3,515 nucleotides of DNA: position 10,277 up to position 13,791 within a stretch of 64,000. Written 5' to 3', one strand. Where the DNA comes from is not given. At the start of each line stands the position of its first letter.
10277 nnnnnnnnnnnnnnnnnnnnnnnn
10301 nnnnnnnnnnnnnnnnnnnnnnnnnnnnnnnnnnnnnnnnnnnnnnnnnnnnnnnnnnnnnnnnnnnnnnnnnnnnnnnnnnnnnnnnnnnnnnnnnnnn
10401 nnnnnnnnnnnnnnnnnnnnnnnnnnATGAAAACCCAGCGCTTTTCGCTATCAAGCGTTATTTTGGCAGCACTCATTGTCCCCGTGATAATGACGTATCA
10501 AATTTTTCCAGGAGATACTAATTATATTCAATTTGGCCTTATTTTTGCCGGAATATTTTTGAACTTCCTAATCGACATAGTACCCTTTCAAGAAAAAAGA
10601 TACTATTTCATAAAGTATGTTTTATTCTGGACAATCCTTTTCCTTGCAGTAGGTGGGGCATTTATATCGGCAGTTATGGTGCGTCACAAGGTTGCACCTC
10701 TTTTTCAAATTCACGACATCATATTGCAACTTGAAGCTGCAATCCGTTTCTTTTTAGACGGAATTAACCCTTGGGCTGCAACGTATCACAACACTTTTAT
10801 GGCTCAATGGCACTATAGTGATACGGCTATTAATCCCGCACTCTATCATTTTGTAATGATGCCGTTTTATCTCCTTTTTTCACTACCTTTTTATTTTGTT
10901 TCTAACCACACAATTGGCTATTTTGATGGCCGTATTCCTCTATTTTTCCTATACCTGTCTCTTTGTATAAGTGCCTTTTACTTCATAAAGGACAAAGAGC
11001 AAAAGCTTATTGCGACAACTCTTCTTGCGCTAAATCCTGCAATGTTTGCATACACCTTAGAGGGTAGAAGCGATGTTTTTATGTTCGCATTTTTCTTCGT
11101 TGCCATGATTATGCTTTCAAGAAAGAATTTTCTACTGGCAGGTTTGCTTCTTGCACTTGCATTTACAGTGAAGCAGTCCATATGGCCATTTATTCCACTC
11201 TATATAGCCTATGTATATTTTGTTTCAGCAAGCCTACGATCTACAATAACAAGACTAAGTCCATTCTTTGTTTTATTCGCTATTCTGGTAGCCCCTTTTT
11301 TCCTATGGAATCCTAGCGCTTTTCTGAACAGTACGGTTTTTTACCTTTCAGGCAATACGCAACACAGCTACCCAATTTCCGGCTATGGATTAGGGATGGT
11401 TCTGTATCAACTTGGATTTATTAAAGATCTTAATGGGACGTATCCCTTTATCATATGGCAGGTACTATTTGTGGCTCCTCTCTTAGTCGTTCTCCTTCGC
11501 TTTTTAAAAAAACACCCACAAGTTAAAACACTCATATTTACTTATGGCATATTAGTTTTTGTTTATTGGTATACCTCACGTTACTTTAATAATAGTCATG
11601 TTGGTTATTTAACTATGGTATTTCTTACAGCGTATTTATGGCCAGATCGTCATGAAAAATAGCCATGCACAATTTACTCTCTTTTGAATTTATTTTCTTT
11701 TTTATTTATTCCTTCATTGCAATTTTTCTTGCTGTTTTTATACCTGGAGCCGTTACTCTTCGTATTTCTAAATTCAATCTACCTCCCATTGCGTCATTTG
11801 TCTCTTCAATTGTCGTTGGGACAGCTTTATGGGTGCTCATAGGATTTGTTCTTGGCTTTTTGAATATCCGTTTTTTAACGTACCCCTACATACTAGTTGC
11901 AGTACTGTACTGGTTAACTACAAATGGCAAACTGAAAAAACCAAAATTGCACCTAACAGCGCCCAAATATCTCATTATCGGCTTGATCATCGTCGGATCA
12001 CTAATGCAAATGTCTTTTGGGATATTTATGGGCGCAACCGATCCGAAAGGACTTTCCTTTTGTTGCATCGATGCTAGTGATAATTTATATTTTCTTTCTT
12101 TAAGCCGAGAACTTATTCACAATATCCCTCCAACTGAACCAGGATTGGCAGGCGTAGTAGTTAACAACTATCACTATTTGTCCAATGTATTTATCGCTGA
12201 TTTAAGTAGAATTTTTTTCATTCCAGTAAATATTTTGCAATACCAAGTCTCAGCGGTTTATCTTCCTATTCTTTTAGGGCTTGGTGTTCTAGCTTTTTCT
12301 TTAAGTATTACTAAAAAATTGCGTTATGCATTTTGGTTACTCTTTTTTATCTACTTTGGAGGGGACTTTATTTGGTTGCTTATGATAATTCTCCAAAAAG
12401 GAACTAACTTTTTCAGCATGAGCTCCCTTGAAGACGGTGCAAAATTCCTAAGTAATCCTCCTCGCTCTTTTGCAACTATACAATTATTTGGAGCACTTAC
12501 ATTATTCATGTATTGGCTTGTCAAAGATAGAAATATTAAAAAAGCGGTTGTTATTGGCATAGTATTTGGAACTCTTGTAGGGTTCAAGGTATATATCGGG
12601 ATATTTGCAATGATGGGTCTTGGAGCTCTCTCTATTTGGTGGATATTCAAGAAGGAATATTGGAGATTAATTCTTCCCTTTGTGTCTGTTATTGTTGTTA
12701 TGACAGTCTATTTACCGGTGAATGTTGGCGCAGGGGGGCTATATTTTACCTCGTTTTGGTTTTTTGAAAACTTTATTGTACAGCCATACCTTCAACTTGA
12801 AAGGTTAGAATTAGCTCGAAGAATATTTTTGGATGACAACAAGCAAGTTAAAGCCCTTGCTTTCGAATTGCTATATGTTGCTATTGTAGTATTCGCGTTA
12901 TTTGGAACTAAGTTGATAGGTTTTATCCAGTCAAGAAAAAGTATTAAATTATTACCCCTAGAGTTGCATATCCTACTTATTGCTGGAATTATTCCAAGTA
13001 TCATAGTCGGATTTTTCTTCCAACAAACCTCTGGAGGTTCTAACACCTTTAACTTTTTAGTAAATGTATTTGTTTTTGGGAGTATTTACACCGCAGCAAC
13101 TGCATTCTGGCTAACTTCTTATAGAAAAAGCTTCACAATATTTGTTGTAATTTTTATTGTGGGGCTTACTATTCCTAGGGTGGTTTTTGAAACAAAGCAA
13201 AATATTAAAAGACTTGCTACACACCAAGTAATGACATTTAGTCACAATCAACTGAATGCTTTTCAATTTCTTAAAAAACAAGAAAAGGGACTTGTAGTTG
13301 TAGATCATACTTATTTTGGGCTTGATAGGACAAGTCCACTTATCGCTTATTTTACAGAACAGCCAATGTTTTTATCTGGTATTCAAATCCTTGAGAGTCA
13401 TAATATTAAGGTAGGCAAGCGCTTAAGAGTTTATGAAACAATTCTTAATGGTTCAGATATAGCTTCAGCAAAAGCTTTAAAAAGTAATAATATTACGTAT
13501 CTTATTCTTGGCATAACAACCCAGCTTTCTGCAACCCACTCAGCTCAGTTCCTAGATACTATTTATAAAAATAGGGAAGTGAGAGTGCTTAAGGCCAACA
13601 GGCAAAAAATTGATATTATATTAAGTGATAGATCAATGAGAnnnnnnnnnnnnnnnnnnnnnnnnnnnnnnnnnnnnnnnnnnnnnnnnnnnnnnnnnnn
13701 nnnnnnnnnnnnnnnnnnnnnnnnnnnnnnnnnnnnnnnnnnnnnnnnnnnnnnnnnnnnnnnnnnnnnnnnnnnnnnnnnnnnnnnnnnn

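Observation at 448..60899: Extreme concentration of glycosylation machinery: about 17 GT-C membrane glycosyltransferases plus about 9 GT2 and about 8 GT4 genes in 60 kb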

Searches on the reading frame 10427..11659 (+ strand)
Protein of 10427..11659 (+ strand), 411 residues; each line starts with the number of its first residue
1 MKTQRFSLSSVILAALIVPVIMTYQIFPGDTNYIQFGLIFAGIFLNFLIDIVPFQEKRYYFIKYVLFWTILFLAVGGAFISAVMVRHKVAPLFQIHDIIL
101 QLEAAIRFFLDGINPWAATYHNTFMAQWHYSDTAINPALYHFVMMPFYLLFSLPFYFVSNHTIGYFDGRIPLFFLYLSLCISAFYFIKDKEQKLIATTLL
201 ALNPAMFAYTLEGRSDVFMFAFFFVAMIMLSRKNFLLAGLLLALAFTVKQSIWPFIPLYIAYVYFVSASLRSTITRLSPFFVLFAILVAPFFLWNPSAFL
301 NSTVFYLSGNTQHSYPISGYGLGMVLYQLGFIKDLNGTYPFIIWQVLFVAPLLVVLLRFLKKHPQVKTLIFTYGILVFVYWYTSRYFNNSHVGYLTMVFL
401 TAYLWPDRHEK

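Call 3: search_protein_families(library=pfam, proteins=[window:10427-11659:+], max_evalue=0.001)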
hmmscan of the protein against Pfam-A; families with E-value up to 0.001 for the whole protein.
window:10427-11659:+ (411 aa): 1 family
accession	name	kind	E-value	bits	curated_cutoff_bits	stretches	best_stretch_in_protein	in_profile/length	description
PF09594.16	GT87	-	2.2e-05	24.8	25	1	146-370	5-224/237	Glycosyltransferase family 87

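Call 10: search_protein_families(library=ncbifam, proteins=[window:10427-11659:+], max_evalue=1)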
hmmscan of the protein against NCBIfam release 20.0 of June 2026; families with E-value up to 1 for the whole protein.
window:10427-11659:+ (411 aa): 0 families

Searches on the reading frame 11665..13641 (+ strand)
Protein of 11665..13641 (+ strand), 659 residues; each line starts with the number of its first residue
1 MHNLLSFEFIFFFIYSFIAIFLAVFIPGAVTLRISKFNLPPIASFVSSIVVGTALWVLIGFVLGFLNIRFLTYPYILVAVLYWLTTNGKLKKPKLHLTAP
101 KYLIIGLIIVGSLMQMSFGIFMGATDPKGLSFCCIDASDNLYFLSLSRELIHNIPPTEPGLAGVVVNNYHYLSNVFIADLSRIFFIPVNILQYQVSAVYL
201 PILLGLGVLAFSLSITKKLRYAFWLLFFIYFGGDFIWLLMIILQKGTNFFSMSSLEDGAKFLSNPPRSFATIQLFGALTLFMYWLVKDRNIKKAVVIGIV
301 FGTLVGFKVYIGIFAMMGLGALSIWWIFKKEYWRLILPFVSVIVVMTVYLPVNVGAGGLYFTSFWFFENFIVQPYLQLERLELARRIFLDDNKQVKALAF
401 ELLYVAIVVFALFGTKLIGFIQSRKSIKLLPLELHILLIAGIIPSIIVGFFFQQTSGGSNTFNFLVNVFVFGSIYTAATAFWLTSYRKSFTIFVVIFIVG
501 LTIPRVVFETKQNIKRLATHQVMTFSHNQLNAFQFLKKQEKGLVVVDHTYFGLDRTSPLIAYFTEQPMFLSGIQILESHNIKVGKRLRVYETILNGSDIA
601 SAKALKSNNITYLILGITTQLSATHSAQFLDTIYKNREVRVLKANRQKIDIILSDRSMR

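Call 3: search_protein_families(library=pfam, proteins=[window:11665-13641:+], max_evalue=0.001)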
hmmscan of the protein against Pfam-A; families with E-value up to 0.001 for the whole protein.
window:11665-13641:+ (659 aa): 0 families

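Call 9: search_protein_families(library=pfam, proteins=[window:11665-13641:+], max_evalue=10)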
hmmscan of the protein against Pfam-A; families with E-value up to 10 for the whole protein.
window:11665-13641:+ (659 aa): 1 family
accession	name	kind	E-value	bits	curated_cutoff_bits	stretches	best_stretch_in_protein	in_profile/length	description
PF19628.4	DUF6132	-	6.4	7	23.2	0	41-61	4-24/60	Family of unknown function (DUF6132)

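Call 10: search_protein_families(library=ncbifam, proteins=[window:11665-13641:+], max_evalue=1)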
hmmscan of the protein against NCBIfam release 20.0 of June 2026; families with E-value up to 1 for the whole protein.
window:11665-13641:+ (659 aa): 1 family
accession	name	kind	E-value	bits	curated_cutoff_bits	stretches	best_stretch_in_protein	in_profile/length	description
NF005526.0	PRK07179.1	equivalog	0.077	11.5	428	1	516-579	156-220/407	alpha-hydroxyketone-type quorum-sensing autoinducer synthase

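Call 46: find_homologous_proteins(query=window:11665-13641:+, max_evalue=0.001)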
Query window:11665-13641:+ (659 aa): 152 proteins with E <= 0.001 among 8000 candidates; the best 120 are listed.
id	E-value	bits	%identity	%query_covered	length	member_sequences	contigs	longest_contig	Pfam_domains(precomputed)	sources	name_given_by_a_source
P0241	0.0e+0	1193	100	83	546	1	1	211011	-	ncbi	-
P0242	0.0e+0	1027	72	100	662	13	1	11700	-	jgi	-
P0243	3.1e-261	887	62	100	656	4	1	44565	-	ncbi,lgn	-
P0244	3.6e-219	748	55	97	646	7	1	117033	-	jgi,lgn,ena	-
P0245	5.6e-213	727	51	98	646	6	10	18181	-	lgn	-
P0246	6.1e-210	717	52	98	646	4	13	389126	-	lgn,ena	-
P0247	2.0e-206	705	52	98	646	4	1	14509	-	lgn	-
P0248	1.4e-205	703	52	97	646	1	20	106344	-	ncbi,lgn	-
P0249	1.6e-205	703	52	98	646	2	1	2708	-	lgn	-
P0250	2.4e-205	702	52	98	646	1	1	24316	-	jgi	-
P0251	7.9e-204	697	50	99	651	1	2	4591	-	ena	-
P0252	7.4e-203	694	50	99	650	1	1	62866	-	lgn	-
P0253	2.5e-200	685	50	100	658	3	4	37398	-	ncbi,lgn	-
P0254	5.7e-199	681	49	99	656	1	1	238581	-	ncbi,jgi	-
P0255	1.1e-198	680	50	100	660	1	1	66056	-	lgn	-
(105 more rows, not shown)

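Call 49: search_protein_families(library=pfam, alignment_id=A5, max_evalue=0.01)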
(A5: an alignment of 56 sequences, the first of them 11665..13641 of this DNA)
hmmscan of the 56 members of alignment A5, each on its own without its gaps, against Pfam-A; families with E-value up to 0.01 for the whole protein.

A. member 1, window:11665-13641:+ (659 aa): 0 families

B. families by the number of members that match (of 56 scanned): 2 families
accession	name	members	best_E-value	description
PF20176.3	DUF6541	7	6.3e-07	Family of unknown function (DUF6541)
PF17555.7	TssN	1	0.0021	Type VI secretion system, TssN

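Call 59: find_encoding_contigs(protein=P0255, flank=10000, max_places=1)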
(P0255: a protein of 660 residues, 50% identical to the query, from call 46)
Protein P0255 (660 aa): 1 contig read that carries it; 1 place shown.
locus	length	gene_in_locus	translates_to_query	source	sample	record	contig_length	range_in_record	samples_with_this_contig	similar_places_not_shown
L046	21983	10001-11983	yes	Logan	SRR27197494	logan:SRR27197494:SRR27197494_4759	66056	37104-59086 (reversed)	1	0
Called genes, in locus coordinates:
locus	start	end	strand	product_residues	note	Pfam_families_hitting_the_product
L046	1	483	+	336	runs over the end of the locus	PF13231:PMT_2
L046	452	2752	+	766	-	PF09586:YfhO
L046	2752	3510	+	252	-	PF00535:Glycos_transf_2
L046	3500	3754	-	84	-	PF18893:DUF5652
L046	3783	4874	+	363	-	PF00534:Glycos_transf_1, PF13692:Glyco_trans_1_4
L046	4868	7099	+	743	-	PF09586:YfhO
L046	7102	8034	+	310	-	PF00535:Glycos_transf_2, PF13641:Glyco_tranf_2_3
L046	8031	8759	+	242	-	PF13641:Glyco_tranf_2_3, PF00535:Glycos_transf_2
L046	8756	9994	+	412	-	PF09594:GT87 (weak)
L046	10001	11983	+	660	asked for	-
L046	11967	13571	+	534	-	PF02366:PMT, PF13231:PMT_2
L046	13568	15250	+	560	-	PF13231:PMT_2 (weak)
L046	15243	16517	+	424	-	-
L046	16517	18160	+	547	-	-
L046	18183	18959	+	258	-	PF00535:Glycos_transf_2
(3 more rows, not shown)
